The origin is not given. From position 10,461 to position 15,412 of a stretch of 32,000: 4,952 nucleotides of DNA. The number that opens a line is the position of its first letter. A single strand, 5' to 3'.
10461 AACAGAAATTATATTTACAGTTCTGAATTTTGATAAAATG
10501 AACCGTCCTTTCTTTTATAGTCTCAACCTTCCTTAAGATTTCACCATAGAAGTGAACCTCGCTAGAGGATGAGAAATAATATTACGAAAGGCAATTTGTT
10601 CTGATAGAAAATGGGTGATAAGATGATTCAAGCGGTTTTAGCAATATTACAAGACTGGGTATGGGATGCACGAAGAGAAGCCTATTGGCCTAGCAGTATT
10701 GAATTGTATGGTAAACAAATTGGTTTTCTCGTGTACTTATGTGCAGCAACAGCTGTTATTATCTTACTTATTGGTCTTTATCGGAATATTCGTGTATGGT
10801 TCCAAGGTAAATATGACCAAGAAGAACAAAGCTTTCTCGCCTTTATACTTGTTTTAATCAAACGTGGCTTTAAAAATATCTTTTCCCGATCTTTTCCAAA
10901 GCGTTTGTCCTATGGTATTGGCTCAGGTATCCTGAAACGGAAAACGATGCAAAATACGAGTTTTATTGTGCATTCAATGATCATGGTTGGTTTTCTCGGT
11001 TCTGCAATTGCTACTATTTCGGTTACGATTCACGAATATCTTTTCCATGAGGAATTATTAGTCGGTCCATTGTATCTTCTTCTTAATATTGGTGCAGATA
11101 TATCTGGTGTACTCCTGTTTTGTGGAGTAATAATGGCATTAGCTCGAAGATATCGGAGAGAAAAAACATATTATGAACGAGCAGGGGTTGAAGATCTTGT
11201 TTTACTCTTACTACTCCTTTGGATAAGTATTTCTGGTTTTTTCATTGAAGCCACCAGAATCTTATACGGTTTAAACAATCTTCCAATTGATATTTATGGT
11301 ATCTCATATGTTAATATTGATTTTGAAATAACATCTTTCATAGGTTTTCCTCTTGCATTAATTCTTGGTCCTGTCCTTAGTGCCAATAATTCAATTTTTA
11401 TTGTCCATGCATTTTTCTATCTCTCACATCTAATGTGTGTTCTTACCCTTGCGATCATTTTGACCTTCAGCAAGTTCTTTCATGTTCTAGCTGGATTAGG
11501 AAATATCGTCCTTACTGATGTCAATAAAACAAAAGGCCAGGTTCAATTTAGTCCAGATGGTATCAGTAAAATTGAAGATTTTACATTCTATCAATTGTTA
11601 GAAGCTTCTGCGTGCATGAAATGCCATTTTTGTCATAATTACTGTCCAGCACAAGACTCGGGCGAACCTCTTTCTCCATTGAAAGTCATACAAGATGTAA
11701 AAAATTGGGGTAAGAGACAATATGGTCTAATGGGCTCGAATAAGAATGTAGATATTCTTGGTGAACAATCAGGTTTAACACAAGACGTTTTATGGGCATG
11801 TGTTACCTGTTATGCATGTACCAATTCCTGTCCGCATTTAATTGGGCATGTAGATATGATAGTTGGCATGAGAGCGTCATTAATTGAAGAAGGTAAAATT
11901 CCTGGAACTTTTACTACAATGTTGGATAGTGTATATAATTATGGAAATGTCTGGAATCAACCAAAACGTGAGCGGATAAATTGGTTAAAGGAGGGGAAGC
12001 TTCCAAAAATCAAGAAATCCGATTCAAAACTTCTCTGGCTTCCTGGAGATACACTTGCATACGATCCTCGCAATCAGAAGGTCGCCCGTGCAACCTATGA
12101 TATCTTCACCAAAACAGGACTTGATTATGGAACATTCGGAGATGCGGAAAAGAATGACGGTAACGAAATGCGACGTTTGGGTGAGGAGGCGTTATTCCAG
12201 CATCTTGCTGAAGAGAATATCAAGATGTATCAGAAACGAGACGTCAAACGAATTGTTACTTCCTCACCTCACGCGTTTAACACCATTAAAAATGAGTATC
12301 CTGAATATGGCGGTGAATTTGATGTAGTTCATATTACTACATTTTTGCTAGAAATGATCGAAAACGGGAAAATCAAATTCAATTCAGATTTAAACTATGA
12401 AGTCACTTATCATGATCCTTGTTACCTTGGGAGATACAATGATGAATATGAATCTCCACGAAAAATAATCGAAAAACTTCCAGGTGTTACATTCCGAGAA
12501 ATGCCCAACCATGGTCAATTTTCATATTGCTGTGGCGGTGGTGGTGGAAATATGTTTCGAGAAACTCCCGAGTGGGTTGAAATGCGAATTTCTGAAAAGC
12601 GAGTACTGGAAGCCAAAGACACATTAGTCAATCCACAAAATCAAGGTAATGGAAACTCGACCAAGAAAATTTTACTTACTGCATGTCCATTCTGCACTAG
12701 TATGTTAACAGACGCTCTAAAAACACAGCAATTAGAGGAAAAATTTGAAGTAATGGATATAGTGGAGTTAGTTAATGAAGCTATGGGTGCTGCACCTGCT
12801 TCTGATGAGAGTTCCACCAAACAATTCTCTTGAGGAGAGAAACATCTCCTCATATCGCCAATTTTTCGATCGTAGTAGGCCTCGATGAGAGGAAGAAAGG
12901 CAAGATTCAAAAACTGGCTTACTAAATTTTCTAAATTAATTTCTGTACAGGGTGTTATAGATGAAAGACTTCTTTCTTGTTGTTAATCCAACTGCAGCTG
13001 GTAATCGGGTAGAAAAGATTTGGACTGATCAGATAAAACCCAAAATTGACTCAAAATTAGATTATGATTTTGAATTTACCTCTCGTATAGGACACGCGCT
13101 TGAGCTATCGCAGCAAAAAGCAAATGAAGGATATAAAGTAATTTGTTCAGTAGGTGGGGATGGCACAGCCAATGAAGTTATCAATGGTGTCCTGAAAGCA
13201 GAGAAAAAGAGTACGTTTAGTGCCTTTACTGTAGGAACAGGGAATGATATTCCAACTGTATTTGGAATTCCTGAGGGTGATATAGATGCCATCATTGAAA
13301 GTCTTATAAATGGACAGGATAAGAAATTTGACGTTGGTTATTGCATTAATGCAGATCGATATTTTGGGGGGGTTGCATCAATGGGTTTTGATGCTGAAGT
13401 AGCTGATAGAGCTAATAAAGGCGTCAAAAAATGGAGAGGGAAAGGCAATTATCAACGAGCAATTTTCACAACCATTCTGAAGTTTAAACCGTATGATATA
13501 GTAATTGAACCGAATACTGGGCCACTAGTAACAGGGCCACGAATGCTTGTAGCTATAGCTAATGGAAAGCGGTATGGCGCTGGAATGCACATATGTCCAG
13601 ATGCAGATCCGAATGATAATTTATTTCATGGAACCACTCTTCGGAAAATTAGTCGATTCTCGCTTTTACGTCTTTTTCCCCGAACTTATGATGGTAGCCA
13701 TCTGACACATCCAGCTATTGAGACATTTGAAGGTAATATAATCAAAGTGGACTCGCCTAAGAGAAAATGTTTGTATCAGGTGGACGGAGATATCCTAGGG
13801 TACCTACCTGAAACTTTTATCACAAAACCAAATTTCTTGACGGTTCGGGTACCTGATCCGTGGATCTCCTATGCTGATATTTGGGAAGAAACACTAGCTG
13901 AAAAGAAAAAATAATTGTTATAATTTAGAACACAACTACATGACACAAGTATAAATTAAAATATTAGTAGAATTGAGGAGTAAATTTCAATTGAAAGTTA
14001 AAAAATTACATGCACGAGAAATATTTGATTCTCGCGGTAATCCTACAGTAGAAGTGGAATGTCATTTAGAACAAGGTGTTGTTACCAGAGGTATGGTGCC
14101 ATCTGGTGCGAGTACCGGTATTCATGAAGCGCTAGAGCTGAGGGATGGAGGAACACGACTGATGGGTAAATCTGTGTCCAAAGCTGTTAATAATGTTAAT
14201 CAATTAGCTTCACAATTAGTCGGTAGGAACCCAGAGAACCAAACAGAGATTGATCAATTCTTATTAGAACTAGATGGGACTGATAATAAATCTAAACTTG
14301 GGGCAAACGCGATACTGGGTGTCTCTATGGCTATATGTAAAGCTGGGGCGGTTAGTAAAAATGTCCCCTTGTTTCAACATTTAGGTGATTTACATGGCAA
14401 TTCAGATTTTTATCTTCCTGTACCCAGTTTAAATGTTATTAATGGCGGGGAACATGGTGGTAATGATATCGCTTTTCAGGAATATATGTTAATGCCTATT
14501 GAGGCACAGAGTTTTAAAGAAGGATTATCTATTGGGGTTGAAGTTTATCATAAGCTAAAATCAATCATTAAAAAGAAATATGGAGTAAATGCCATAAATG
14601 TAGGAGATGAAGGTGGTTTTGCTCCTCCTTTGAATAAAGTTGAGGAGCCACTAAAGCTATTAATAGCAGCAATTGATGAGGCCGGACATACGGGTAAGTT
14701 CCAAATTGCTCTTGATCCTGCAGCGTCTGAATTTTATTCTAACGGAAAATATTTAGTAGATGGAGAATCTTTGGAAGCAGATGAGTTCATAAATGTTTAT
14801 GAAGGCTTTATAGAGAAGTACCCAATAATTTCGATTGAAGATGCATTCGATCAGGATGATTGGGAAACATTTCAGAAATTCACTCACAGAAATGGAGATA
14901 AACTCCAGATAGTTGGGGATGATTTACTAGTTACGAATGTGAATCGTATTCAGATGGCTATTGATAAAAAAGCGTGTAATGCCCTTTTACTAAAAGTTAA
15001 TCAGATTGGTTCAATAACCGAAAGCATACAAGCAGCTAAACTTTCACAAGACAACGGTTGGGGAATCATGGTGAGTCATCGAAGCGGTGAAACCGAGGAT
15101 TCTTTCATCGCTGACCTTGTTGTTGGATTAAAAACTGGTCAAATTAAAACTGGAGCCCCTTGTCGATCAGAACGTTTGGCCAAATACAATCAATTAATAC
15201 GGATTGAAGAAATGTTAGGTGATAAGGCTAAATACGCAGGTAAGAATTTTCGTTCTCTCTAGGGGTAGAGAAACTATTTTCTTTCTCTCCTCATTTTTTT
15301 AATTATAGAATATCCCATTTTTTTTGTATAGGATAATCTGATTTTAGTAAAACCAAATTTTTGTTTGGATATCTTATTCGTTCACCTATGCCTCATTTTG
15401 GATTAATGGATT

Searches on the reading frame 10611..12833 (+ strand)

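Call 7: search_protein_families(library=pfam, proteins=[window:10611-12833:+])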
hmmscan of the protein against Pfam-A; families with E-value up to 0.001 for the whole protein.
window:10611-12833:+ (740 aa): 5 families
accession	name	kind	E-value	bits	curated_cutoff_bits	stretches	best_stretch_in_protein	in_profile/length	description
PF02754.22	CCG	-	4.9e-22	78.3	20.6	1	598-699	1-84/85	Cysteine-rich domain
PF13183.11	Fer4_8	-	1.7e-08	35.3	27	1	331-409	1-66/68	4Fe-4S dicluster domain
PF13187.11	Fer4_9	-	1.5e-06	28.6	27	1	334-409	1-49/52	4Fe-4S dicluster domain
PF13237.11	Fer4_10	-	0.00022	21.5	25.5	1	331-408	5-53/53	4Fe-4S dicluster domain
PF13534.11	Fer4_17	-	0.00028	21.8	22.2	0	334-409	1-58/61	4Fe-4S dicluster domain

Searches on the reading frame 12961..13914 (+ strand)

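Call 7: search_protein_families(library=pfam, proteins=[window:12961-13914:+])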
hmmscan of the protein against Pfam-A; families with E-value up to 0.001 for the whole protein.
window:12961-13914:+ (317 aa): 2 families
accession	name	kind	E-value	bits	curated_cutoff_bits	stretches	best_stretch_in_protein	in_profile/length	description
PF19279.4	YegS_C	-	1.7e-30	106.3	27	1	137-295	1-156/158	YegS C-terminal NAD kinase beta sandwich-like domain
PF00781.29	DAGK_cat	-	1.3e-24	86.6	23.6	1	4-127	2-124/125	Diacylglycerol kinase catalytic domain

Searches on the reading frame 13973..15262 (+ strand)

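Call 7: search_protein_families(library=pfam, proteins=[window:13973-15262:+])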
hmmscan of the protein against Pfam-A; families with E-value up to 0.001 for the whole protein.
window:13973-15262:+ (429 aa): 4 families
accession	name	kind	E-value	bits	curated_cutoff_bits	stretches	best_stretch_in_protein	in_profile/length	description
PF00113.28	Enolase_C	-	4.3e-133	443.6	21.5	1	147-427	3-293/296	Enolase, C-terminal TIM barrel domain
PF03952.21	Enolase_N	-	4.3e-53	179.4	35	1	9-137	1-131/131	Enolase, N-terminal domain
PF07476.17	MAAL_C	-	8.2e-06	25.6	27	1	284-389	113-217/249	Methylaspartate ammonia-lyase C-terminus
PF13378.12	MR_MLE_C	-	1.3e-05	25.4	29.4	1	268-368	56-153/219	Enolase C-terminal domain-like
